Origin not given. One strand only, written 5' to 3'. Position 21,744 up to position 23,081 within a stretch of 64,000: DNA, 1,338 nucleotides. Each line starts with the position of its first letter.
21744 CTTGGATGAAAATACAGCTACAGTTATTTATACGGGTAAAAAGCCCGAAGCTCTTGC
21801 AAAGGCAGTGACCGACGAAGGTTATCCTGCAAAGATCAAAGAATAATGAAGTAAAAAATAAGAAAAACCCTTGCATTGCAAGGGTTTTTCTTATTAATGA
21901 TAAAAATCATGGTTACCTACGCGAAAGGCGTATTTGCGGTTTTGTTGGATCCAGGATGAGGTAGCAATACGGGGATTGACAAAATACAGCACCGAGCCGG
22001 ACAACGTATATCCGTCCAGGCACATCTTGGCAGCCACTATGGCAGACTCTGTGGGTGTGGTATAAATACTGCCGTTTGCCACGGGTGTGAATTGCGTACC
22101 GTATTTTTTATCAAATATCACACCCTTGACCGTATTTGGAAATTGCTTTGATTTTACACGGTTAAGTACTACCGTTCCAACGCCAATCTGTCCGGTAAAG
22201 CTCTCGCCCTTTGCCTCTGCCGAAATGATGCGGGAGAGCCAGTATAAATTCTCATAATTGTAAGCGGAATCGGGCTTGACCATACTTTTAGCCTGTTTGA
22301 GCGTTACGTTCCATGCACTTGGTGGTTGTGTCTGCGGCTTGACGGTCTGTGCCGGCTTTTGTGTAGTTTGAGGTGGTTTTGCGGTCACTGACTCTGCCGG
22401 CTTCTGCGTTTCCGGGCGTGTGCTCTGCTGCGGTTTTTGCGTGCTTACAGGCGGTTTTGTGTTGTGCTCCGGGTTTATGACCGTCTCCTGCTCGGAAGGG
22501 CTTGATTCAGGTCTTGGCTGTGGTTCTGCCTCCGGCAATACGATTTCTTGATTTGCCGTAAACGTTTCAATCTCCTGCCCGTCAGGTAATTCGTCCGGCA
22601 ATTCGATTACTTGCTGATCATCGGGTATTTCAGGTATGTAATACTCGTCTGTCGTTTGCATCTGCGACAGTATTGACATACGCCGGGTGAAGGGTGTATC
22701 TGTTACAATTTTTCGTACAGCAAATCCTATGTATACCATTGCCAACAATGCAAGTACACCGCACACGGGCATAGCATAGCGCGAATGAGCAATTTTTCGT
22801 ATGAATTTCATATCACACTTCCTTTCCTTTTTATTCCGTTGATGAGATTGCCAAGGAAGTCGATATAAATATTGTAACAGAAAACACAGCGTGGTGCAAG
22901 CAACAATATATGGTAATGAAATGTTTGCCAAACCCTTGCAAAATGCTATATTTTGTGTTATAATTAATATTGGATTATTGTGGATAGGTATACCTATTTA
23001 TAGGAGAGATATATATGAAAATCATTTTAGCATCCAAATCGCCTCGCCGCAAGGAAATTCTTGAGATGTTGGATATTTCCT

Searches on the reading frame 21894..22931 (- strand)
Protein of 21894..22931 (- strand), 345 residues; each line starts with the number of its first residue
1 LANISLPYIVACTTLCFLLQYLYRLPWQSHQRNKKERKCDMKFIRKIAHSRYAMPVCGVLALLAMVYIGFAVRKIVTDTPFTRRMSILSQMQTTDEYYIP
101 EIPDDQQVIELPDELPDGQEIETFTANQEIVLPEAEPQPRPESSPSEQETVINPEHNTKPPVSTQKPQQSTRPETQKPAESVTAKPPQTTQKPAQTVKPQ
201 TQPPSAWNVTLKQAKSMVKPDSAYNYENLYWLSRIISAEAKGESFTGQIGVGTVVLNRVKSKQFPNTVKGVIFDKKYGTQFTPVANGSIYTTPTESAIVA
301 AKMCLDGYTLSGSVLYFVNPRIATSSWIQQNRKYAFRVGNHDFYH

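Call 15: search_protein_families(library=pfam, proteins=[window:21894-22931:-], max_evalue=0.01)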
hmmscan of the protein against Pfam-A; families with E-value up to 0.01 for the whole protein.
window:21894-22931:- (345 aa): 2 families
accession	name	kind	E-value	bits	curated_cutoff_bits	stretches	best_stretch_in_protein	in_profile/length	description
PF07486.17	Hydrolase_2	-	2.1e-28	99.3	27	1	242-344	1-100/100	Cell Wall Hydrolase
PF15012.11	DUF4519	-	0.0059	17.2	27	0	31-74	13-55/56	Domain of unknown function (DUF4519)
